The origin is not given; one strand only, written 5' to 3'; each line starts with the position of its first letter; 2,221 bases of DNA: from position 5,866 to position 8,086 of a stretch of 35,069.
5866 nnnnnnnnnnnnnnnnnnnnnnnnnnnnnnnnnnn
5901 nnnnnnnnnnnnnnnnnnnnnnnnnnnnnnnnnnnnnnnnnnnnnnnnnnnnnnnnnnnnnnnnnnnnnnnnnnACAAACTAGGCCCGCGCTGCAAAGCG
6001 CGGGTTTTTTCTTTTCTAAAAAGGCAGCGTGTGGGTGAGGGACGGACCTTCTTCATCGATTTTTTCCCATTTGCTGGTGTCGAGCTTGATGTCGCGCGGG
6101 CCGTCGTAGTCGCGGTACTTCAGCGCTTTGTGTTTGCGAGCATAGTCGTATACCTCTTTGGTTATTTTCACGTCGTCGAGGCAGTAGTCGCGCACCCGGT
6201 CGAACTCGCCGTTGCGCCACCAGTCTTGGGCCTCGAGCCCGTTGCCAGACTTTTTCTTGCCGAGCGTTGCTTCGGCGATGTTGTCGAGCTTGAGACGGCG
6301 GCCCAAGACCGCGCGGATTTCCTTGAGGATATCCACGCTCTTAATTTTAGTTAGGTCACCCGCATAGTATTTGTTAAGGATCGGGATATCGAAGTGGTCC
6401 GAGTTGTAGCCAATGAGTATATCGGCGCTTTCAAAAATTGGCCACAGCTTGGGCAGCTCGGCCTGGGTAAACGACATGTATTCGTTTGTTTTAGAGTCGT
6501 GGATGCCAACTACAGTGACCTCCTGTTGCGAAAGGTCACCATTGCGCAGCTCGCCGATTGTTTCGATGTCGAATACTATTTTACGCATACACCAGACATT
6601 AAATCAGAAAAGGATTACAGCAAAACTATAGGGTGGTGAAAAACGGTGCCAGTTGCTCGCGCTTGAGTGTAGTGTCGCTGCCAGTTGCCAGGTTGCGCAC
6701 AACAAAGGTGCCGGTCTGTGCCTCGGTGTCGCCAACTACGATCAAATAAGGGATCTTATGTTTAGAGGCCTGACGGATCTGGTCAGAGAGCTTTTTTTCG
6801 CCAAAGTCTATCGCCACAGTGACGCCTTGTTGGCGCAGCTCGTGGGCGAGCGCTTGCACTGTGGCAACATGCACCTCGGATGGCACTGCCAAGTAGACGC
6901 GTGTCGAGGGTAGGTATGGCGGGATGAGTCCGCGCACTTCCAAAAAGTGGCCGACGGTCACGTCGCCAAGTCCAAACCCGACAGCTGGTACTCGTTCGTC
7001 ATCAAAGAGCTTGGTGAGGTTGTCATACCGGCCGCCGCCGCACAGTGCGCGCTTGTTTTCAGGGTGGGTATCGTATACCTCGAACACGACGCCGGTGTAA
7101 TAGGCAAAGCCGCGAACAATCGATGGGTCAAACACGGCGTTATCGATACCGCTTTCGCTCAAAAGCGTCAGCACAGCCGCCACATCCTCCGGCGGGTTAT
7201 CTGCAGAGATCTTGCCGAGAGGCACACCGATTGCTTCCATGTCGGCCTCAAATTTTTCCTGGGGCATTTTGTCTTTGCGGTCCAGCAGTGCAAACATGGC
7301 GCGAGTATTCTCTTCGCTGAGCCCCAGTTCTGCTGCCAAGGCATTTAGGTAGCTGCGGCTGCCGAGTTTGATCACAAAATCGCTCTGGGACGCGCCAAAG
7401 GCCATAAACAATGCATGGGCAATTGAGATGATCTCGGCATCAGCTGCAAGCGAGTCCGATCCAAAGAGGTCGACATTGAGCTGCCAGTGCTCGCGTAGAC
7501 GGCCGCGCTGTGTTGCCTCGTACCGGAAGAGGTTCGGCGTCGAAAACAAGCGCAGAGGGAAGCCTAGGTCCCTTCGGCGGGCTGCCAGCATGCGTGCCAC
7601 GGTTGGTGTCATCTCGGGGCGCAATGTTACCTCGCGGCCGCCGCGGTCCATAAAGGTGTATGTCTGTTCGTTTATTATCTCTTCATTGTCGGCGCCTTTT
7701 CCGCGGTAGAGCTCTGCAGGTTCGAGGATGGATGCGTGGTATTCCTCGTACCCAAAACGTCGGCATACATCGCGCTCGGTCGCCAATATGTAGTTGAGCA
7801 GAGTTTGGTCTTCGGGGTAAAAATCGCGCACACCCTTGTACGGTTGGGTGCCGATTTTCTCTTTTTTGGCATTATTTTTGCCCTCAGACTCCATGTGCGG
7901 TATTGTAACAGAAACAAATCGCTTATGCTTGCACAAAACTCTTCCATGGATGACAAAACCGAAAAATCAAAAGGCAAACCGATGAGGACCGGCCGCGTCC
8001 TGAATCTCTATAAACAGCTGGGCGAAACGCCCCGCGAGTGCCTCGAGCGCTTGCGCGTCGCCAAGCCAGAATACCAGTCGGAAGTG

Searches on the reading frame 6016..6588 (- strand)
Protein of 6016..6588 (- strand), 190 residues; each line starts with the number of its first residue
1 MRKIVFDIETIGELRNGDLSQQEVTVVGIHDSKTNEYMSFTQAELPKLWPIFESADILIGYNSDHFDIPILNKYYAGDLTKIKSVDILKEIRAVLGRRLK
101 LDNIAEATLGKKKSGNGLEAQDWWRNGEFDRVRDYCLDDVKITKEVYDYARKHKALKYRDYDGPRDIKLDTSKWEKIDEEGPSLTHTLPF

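Call 68: search_protein_families(library=pfam, proteins=[window:6016-6588:-], max_evalue=0.00001)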
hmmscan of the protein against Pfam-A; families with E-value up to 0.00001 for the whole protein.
window:6016-6588:- (190 aa): 1 family
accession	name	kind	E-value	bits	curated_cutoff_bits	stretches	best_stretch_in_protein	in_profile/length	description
PF13482.12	RNase_H_2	-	1e-09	39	22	1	5-149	2-163/165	RNase_H superfamily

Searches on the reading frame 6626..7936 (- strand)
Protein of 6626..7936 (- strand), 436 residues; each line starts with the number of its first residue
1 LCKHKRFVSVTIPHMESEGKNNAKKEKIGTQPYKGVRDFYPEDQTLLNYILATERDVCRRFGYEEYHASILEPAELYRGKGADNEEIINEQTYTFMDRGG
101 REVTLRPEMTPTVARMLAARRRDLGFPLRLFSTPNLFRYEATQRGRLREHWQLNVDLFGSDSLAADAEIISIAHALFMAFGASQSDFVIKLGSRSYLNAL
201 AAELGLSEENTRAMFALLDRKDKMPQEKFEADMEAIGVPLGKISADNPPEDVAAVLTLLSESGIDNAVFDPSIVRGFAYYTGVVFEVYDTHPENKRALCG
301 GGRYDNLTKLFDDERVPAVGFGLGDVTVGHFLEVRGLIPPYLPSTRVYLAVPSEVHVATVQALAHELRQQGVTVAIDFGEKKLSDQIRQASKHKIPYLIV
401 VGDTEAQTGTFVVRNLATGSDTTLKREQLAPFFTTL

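Call 68: search_protein_families(library=pfam, proteins=[window:6626-7936:-], max_evalue=0.00001)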
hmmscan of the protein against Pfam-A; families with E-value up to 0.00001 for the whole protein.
window:6626-7936:- (436 aa): 3 families
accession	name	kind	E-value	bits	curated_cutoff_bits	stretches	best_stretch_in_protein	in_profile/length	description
PF13393.11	tRNA-synt_His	-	2.4e-48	165.4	25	2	35-223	1-182/308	Histidyl-tRNA synthetase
PF03129.25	HGTP_anticodon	-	1.4e-16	60.8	21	1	347-433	2-91/94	Anticodon binding domain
PF00587.30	tRNA-synt_2b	-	9.8e-09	35.9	29.3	1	93-388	1-146/179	tRNA synthetase class II core domain (G, H, P, S and T)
